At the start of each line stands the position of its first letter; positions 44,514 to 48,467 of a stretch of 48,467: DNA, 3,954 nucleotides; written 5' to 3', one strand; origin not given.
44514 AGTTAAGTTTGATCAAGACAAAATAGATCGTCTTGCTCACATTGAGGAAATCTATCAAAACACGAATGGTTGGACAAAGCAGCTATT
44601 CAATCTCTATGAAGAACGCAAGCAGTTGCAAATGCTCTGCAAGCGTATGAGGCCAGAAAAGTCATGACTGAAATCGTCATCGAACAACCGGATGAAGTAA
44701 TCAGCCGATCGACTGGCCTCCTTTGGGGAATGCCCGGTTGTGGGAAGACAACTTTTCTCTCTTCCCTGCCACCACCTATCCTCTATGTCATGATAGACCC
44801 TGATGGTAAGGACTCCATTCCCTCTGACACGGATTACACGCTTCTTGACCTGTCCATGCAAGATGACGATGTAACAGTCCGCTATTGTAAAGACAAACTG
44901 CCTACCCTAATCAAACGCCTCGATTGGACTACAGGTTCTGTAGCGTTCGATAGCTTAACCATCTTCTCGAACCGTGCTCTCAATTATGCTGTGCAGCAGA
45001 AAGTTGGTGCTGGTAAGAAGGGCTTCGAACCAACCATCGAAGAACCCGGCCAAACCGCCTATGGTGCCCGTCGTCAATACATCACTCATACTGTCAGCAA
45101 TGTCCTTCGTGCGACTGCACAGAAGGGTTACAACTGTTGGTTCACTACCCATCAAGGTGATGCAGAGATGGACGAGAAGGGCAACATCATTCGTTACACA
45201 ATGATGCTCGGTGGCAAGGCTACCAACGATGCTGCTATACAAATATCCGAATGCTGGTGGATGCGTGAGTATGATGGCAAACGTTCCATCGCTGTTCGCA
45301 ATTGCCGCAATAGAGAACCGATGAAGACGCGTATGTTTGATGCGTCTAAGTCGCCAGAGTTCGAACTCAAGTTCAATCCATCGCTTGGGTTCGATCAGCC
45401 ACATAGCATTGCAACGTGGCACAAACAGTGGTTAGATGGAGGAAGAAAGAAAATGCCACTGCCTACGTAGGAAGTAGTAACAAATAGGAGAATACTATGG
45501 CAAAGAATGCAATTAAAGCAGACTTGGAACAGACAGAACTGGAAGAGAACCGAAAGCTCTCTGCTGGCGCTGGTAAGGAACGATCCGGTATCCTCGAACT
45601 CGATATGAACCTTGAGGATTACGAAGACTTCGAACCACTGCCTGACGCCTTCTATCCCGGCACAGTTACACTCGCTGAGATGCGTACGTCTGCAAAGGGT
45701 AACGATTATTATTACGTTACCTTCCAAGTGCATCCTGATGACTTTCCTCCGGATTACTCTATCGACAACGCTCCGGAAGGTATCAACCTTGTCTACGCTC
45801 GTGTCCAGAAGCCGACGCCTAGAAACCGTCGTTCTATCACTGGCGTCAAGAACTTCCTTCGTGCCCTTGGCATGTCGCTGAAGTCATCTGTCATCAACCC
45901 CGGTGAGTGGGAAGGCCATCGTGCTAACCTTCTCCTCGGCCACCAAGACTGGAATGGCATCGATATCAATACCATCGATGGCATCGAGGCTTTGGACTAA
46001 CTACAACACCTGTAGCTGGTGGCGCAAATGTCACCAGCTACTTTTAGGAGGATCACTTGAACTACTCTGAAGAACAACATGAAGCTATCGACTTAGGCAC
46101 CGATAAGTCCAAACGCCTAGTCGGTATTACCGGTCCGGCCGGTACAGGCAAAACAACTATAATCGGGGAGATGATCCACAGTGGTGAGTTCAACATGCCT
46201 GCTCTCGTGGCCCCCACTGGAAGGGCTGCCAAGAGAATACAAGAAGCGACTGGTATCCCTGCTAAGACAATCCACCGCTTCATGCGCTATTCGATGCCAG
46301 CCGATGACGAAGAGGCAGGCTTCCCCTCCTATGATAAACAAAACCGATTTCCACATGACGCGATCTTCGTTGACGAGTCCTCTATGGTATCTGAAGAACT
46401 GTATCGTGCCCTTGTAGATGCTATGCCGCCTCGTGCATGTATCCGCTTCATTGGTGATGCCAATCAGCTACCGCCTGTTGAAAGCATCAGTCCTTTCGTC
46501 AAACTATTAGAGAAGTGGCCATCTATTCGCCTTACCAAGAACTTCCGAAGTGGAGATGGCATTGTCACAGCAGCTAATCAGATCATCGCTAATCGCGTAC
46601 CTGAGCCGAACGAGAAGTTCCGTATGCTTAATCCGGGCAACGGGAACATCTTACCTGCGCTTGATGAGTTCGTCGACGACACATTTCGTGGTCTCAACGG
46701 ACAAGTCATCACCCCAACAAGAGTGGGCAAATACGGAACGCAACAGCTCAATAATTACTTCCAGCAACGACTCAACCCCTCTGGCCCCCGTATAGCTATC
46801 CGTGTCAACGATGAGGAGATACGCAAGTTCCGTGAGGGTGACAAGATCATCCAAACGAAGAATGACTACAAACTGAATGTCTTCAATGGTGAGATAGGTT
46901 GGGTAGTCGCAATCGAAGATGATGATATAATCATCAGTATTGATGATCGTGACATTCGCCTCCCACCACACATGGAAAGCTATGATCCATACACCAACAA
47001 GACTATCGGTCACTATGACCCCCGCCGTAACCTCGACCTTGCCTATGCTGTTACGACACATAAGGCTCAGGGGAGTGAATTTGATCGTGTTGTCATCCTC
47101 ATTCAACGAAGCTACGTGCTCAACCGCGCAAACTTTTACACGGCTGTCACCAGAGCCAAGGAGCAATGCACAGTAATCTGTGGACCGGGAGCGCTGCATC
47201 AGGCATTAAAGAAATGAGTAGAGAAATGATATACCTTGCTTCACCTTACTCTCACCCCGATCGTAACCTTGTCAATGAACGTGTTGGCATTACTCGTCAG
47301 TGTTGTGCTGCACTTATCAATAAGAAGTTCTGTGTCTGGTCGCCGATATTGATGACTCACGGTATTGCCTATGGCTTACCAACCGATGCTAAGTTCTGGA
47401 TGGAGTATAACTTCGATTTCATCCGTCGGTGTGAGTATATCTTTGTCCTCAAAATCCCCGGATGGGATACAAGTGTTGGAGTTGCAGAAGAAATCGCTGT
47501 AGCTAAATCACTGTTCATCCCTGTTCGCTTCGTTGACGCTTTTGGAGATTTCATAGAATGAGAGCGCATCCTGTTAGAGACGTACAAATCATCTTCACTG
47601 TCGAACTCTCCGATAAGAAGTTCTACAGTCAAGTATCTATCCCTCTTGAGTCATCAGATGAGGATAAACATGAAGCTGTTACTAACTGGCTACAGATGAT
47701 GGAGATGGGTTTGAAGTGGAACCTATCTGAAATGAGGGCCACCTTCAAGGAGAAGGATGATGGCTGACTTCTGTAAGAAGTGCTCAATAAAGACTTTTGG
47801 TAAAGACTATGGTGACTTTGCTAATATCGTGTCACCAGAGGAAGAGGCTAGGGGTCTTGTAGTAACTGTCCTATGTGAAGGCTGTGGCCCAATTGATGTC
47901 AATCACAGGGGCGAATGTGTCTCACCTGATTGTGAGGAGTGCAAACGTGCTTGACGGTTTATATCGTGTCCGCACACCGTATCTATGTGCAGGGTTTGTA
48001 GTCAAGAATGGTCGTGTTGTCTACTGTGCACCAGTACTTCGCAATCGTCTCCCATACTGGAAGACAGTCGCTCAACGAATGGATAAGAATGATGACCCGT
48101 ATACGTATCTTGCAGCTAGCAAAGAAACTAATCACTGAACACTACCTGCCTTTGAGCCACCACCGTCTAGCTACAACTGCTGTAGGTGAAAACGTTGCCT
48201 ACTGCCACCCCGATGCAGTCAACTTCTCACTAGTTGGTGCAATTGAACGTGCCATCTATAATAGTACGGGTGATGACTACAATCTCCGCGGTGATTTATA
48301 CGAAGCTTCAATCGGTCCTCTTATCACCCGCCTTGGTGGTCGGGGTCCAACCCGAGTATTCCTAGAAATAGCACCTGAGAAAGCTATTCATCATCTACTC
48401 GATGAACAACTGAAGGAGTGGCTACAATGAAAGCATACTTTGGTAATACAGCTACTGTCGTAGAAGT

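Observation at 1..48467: Genome-wide palindromic motif RCTACA-N5-TGTAGY: at least 41 perfect copies where about 0.05 are expected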

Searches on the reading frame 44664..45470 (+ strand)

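Call 21: search_protein_families(library=phrogs, proteins=[window:44664-45470:+], max_evalue=0.01)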
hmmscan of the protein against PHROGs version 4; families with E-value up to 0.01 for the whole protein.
window:44664-45470:+ (268 aa): 1 family
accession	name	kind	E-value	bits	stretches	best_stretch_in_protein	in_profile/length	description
phrog_124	-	DNA, RNA and nucleotide metabolism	1.2e-11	45.6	1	17-190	45-196/382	Sak4-like ssDNA annealing protein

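Call 22: search_protein_families(library=pfam, proteins=[window:44664-45470:+], max_evalue=0.05)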
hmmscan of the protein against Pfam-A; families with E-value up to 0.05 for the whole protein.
window:44664-45470:+ (268 aa): 1 family
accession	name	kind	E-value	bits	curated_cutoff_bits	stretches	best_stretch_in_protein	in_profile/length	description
PF13479.12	AAA_24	-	3.2e-08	34.1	27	1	18-188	5-156/195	AAA domain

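Call 116: search_protein_families(library=padloc, proteins=[window:44664-45467:+], max_evalue=0.001)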
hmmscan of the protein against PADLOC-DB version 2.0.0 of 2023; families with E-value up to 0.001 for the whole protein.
window:44664-45467:+ (268 aa): 0 families

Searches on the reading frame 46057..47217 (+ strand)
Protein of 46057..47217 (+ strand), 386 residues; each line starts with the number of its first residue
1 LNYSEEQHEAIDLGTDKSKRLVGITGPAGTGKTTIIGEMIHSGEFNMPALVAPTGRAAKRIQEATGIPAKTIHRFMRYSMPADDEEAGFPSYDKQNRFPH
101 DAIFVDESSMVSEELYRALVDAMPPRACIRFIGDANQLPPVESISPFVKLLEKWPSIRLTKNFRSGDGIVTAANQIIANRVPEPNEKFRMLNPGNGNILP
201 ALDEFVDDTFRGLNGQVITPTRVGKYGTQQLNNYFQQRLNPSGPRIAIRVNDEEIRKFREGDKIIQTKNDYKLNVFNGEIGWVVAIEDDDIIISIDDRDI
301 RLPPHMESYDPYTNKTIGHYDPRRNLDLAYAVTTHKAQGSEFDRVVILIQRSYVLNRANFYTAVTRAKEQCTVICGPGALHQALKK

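Call 6: search_protein_families(library=pfam, proteins=[window:46057-47217:+], max_evalue=0.01)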
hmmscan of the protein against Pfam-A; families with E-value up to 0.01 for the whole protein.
window:46057-47217:+ (386 aa): 10 families
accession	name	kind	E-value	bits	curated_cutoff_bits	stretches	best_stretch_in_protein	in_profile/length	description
PF13245.12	AAA_19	-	2.6e-29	102.5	25.1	1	8-141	2-132/134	AAA domain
PF13604.12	AAA_30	-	4.7e-29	101.9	27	1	3-181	2-173/191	AAA domain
PF18335.7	SH3_13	-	2.6e-17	62.8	41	1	231-293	1-61/65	ATP-dependent RecD-like DNA helicase SH3 domain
PF13538.12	UvrD_C_2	-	1.8e-12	47.3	27.4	1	328-374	1-52/52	UvrD-like helicase C-terminal domain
PF01443.25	Viral_helicase1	-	2.2e-12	47.7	21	1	306-374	161-227/228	Viral superfamily 1 RNA helicase core domain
PF13086.12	AAA_11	-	3e-05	24.4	27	1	3-43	2-41/257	AAA domain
PF13361.12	UvrD_C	-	3.9e-05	23.7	25.6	0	157-183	1-27/350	UvrD-like helicase C-terminal domain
PF05970.20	PIF1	-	0.0017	18.4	25.9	1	8-120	7-123/223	PIF1-like helicase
PF25199.1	nSTAND_NTPase5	-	0.0023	18.2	34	0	12-36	34-58/145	Novel STAND NTPase 5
PF13476.12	AAA_23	-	0.0058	17.7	27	1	8-36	14-36/201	AAA domain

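Call 7: search_protein_families(library=phrogs, proteins=[window:46057-47217:+], max_evalue=0.001)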
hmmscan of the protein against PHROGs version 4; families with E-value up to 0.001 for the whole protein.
window:46057-47217:+ (386 aa): 6 families
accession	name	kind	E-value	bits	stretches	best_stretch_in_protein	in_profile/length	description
phrog_4412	-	DNA, RNA and nucleotide metabolism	4.9e-69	234.4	1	2-386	330-724/743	exonuclease V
phrog_325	-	DNA, RNA and nucleotide metabolism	5.9e-57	194.6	1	1-373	469-866/986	Dda-like helicase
phrog_1967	-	DNA, RNA and nucleotide metabolism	8.1e-15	55.4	1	142-180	412-449/776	DNA helicase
phrog_25411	-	unknown function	1.3e-07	31.7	0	5-41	216-252/627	-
phrog_170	-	other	1.2e-06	29.2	0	3-36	76-107/323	PhoH-like phosphate starvation-inducible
phrog_25471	-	unknown function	7.6e-05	23.8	1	1-121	1-142/162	-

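Call 45: search_dna_similar(query=window:46057-47217:+, collection=phages, mode=protein, max_rows=15, max_evalue=0.00001)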
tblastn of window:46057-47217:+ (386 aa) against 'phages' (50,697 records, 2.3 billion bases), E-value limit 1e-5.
Records with a match: 2248; places in all: 2252; records where one place covers at least 80% of the query: 276.
Best place of each record, by identity: <60% 2248.
By first word of the organism name: Escherichia 735; Pseudomonas 320; Klebsiella 310; Shigella 86; Flavobacterium 84; Acinetobacter 74; Vibrio 61; Enterobacter 55; Enterobacteria 48; Salmonella 38; and 70 more.
By host as written in the record: Escherichia coli 314; - 270; Pseudomonas aeruginosa 127; Klebsiella pneumoniae 104; Pseudomonas aeruginosa PAO1 87; Flavobacterium columnare 56; Escherichia coli O157:H7 32; Pseudomonas sp. 31; and 523 more.
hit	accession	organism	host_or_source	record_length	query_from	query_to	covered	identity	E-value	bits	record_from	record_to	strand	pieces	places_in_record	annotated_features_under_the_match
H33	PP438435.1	Dolichospermum phage Dfl-JY45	Dolichospermum flos-aquae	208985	1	384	99%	31.5%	3e-35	143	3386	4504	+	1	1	hypothetical protein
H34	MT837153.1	Bacteriophage sp.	human fecal samples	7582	4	386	99%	30.8%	1e-30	129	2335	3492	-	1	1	record has no annotation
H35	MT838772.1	Bacteriophage sp.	human fecal samples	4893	1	374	97%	30.8%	2e-31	132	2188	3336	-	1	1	record has no annotation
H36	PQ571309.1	Thomasclavelia phage TR-TP1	Thomasclavelia ramosa YY17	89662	3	383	99%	30.0%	3e-25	113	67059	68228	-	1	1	exonuclease V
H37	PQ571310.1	Thomasclavelia phage TR-TP2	Thomasclavelia ramosa YY17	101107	3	383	99%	30.0%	3e-25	113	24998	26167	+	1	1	exonuclease V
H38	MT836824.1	Bacteriophage sp.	human fecal samples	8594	3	373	96%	30.7%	3e-34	140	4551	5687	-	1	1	record has no annotation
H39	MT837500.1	Bacteriophage sp.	human fecal samples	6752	50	376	85%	34.7%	4e-36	145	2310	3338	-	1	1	record has no annotation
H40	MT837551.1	Bacteriophage sp.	human fecal samples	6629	50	385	87%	33.6%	1e-37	150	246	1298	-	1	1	record has no annotation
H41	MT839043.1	Bacteriophage sp.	human fecal samples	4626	26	374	90%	31.9%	6e-34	139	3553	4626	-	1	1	record has no annotation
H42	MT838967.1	Bacteriophage sp.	human fecal samples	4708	50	376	85%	33.3%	1e-36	147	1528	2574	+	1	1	record has no annotation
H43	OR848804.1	Listeria phage LM 4-14-1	Listeria monocytogenes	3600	50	376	85%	33.1%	4e-31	130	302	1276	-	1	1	record has no annotation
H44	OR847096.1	Listeria phage LM 4-11-1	Listeria monocytogenes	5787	50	376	85%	33.1%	5e-31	130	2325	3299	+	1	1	record has no annotation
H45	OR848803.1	Listeria phage LM 4-14-1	Listeria monocytogenes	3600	50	376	85%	33.1%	8e-31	129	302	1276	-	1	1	record has no annotation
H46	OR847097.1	Listeria phage LM 4-11-1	Listeria monocytogenes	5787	50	376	85%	33.1%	9e-31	129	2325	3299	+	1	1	record has no annotation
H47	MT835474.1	Bacteriophage sp.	human fecal samples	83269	4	374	96%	29.1%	2e-27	120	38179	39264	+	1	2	record has no annotation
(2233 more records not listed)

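Call 116: search_protein_families(library=padloc, proteins=[window:46057-47214:+], max_evalue=0.001)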
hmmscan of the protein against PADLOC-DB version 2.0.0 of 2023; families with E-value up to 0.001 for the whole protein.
window:46057-47214:+ (386 aa): 25 families
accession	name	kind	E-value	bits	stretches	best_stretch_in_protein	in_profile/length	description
PDLC01734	typeIV_RecD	-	5.9e-56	188.1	1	2-385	339-726/763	RecD_0_IVD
PDLC05065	PDC-S68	-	7.6e-49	164.4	2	17-154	618-758/1221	-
PDLC05066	PDC-S68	-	1.9e-45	153.4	2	215-374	862-1045/1202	-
PDLC05064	PDC-S68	-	2.5e-43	146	2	216-374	954-1097/1273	-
PDLC01148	RecD_like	-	1.5e-33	114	1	3-376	314-681/719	RecD/Tra ATPase fused to N-terminal HHH domain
PDLC04475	PDC-M16A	-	2.9e-28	96.8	2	18-114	30-138/721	-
PDLC04476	PDC-M16A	-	1.1e-25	88.2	2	24-114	30-131/691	-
PDLC04472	PDC-M16A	-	1.3e-22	78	2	16-114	237-347/930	-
PDLC05035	PDC-S53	-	2.5e-20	70.2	2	327-383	816-874/900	-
PDLC04474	PDC-M16A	-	5.4e-11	39.7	2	326-376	646-703/917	-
PDLC00122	GajB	-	5.4e-09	33.5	1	327-375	421-472/502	UrvD helicase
PDLC02372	Nhi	-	3.1e-08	30.7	1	6-178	186-343/470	-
PDLC03802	RTasHel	-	2.8e-07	27.8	0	328-373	600-649/675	DRT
PDLC04173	GajB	-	7.5e-07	26.5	0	337-375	426-462/471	-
PDLC02350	AbiO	-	1.4e-06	25.3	0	15-169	191-332/468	AbiO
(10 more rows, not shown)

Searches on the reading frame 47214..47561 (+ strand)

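Call 21: search_protein_families(library=phrogs, proteins=[window:47214-47561:+], max_evalue=0.01)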
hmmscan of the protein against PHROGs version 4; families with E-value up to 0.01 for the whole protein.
window:47214-47561:+ (115 aa): 1 family
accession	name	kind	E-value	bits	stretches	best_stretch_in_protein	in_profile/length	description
phrog_355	-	DNA, RNA and nucleotide metabolism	1.6e-17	64.7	1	1-108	72-173/249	nucleoside 2-deoxyribosyltransferase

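Call 22: search_protein_families(library=pfam, proteins=[window:47214-47561:+], max_evalue=0.05)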
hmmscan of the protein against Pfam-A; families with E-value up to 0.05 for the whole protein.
window:47214-47561:+ (115 aa): 4 families
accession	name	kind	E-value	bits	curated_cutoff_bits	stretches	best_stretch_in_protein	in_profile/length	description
PF09152.16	DUF1937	-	9e-16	59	23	1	5-102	2-109/116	Domain of unknown function (DUF1937)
PF24963.1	DUF7768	-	4.3e-06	27.4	26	1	5-106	2-97/98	Domain of unknown function (DUF7768)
PF14359.12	DUF4406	-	0.00028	21.7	22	1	59-104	46-89/91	Domain of unknown function (DUF4406)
PF05014.21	Nuc_deoxyrib_tr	-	0.0065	17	28.8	1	6-106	1-95/117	Nucleoside 2-deoxyribosyltransferase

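Call 116: search_protein_families(library=padloc, proteins=[window:47214-47558:+], max_evalue=0.001)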
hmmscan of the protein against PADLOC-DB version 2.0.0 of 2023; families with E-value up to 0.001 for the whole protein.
window:47214-47558:+ (115 aa): 0 families

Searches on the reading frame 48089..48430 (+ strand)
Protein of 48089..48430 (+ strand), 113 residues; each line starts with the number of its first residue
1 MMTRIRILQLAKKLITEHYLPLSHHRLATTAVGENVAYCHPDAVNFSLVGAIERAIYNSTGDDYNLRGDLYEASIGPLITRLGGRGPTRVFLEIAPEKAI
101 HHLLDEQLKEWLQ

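Call 21: search_protein_families(library=phrogs, proteins=[window:48089-48430:+], max_evalue=0.01)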
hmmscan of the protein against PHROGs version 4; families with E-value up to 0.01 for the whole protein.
window:48089-48430:+ (113 aa): 0 families

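Call 22: search_protein_families(library=pfam, proteins=[window:48089-48430:+], max_evalue=0.05)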
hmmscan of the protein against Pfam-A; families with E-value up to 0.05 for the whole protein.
window:48089-48430:+ (113 aa): 1 family
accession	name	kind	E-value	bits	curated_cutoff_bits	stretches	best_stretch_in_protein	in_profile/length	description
PF19698.5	DUF6197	-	0.0079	16.9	24.6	1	5-87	7-80/111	Family of unknown function (DUF6197)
